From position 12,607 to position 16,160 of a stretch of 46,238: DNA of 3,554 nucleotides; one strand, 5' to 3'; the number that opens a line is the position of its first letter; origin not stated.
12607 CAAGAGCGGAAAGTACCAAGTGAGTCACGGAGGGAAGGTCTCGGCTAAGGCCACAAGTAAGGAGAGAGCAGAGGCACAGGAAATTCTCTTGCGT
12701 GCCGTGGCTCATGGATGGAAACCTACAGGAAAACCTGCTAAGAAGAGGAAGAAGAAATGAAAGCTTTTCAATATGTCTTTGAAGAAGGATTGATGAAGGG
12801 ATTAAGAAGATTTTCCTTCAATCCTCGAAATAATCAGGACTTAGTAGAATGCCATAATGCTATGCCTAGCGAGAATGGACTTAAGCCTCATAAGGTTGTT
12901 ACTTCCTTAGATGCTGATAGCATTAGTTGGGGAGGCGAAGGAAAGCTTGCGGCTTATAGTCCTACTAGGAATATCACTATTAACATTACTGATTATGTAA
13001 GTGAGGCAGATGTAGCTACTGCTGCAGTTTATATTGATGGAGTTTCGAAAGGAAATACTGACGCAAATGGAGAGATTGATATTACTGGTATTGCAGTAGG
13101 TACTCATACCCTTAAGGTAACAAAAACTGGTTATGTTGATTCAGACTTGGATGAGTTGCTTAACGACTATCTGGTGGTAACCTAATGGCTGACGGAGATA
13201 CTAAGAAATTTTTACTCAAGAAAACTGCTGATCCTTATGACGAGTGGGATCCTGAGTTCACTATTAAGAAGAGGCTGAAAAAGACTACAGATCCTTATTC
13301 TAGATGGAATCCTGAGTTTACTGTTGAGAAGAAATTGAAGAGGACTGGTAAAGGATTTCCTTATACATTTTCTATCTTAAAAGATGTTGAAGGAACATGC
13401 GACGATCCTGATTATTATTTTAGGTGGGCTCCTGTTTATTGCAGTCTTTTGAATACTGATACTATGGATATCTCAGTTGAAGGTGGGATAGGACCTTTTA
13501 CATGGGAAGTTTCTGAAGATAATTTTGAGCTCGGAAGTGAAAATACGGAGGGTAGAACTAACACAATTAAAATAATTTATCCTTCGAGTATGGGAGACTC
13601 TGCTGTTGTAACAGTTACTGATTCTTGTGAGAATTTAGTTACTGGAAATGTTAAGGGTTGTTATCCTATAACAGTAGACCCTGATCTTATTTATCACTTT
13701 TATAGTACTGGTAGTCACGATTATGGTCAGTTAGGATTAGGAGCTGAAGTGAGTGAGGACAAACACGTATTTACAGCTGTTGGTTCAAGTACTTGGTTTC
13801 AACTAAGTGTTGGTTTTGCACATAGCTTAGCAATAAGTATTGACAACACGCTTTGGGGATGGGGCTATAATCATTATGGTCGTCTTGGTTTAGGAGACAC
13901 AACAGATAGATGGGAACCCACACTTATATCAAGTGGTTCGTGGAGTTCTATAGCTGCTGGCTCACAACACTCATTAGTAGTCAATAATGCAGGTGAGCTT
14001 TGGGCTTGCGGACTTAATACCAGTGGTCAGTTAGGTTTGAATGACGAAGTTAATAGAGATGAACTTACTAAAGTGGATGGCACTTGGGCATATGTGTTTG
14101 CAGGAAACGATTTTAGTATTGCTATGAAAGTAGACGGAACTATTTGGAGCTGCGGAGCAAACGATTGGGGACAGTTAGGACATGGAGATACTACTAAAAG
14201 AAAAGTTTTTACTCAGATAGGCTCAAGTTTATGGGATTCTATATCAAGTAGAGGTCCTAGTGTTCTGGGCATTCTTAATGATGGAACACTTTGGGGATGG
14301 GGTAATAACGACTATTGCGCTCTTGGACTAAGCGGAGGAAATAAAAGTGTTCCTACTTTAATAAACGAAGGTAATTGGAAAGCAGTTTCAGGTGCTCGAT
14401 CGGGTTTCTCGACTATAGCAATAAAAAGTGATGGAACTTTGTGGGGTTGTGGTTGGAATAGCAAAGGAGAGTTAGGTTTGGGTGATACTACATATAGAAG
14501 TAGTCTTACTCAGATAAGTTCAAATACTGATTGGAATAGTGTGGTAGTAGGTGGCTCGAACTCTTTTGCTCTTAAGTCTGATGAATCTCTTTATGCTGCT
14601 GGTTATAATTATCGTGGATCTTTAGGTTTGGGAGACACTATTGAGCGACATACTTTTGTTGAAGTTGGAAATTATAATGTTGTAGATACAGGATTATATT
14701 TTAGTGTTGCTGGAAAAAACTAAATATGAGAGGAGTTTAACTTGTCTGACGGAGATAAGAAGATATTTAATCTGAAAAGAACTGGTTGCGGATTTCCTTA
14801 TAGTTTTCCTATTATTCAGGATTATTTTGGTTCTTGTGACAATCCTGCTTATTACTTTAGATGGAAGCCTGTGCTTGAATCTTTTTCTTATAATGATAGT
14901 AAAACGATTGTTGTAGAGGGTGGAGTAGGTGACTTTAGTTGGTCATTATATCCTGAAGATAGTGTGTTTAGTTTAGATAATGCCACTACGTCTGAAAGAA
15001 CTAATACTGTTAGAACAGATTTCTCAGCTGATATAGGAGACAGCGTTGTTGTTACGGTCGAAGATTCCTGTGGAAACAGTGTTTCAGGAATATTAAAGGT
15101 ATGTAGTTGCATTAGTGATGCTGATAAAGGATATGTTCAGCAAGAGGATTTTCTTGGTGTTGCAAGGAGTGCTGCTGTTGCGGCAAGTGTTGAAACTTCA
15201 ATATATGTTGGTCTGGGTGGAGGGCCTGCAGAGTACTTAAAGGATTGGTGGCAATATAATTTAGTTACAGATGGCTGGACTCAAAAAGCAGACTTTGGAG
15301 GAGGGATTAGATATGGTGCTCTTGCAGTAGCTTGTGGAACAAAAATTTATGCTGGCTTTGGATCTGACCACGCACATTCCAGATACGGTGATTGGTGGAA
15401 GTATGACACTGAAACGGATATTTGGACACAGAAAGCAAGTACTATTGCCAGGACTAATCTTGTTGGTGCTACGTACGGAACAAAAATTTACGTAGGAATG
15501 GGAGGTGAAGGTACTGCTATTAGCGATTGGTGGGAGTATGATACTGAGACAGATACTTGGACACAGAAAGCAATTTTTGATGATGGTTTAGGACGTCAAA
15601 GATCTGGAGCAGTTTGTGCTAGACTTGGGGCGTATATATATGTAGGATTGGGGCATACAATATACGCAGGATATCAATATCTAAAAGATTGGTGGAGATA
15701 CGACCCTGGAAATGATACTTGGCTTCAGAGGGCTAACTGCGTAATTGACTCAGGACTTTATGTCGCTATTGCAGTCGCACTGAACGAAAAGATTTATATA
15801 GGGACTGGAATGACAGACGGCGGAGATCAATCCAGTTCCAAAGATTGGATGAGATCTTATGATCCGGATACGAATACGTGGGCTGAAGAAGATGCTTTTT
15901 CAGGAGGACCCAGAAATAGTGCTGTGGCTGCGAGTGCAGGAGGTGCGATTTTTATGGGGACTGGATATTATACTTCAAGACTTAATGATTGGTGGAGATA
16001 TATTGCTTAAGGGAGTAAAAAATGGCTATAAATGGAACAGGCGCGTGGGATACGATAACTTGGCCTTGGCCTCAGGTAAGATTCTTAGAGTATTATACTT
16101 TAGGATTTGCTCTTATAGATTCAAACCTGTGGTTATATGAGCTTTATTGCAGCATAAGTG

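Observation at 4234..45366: Dispersed family of a 23-nt G4-N7-C4 quasi-palindrome placed in front of genes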

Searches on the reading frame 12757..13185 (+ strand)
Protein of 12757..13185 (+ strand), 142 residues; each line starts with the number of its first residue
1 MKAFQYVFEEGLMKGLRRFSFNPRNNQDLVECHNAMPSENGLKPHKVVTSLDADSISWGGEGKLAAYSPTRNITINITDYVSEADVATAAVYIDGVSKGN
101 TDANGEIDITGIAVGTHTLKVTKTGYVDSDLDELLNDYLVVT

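Call 68: search_protein_families(library=pfam, proteins=[window:12757-13185:+], max_evalue=0.05)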
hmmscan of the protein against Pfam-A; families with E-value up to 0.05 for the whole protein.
window:12757-13185:+ (142 aa): 4 families
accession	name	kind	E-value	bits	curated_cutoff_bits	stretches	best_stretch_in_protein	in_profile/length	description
PF13620.12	CarboxypepD_reg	-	2.7e-05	24.8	32.3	1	73-129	2-62/82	Carboxypeptidase regulatory-like domain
PF08308.17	PEGA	-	5e-05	23.6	20.8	1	86-128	10-48/71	PEGA domain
PF13715.12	CarbopepD_reg_2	-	0.00013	22.4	32.2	1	77-128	5-57/88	CarboxypepD_reg-like domain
PF07550.17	Shr-like_HID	-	0.037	15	22.3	0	71-130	12-76/82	Heme-binding protein Shr-like, Hb-interacting domain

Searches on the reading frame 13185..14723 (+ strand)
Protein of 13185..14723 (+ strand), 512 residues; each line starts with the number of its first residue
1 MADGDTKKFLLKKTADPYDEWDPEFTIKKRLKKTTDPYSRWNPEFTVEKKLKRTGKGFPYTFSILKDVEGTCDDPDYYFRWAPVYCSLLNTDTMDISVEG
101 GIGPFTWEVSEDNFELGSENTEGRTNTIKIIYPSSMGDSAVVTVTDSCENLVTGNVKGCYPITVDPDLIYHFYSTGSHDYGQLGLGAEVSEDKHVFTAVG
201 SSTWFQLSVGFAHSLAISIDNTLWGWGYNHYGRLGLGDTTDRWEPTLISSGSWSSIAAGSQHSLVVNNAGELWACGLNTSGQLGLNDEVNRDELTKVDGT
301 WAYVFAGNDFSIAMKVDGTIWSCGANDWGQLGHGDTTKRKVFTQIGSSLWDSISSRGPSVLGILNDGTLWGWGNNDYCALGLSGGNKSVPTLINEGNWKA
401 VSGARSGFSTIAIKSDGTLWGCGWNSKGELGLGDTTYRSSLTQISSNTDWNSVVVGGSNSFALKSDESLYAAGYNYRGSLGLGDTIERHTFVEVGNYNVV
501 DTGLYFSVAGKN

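Call 7: search_protein_families(library=pfam, proteins=[window:13185-14723:+], max_evalue=0.01)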
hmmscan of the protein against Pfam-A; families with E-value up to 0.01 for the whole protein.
window:13185-14723:+ (512 aa): 4 families
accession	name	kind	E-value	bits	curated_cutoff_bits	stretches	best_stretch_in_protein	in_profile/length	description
PF25390.1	WD40_RLD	-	3.3e-60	204.8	150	3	363-503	210-357/363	RCC1-like domain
PF00415.24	RCC1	-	1.2e-44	151.1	21.7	5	220-266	1-50/50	Regulator of chromosome condensation (RCC1) repeat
PF13540.12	RCC1_2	-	1.5e-31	107.8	22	5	254-282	2-30/30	Regulator of chromosome condensation (RCC1) repeat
PF25384.1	Alsin_RLD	-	0.0078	16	100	0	173-282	245-351/405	Alsin RCC1-like domain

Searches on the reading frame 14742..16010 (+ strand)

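Call 7: search_protein_families(library=pfam, proteins=[window:14742-16010:+], max_evalue=0.01)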
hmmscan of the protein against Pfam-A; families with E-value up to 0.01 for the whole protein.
window:14742-16010:+ (422 aa): 9 families
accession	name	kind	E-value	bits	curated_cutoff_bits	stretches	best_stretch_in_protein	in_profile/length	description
PF24681.1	Kelch_KLHDC2_KLHL20_DRC7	-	8.7e-21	74.7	50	3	190-329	51-193/221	KLHDC2/KLHL20/DRC7 Kelch-repeats domain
PF13964.12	Kelch_6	-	4.9e-19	68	25.3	1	344-382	7-42/50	Kelch motif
PF24996.1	NANM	-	1.1e-17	64.4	45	2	241-357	12-125/350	N-acetylneuraminate epimerase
PF25210.1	Kelch_FKB95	-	5.4e-16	59.4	70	2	195-341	38-185/268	FKB95, Kelch-repeats domain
PF24981.1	Beta-prop_ATRN-LZTR1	-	1.1e-13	51.5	50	1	204-403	3-214/289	Attractin/LZTR1 beta-propeller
PF01344.31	Kelch_1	-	9.6e-10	38.2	20.1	1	190-232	2-43/46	Kelch motif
PF07646.21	Kelch_2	-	1.2e-09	38.1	21.3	0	253-275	17-43/48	Kelch motif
PF13415.12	Kelch_3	-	3e-09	37.2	22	0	254-275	8-32/48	Galactose oxidase, central domain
PF13418.12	Kelch_4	-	6.6e-06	26.4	21.6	0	253-275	21-43/49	Galactose oxidase, central domain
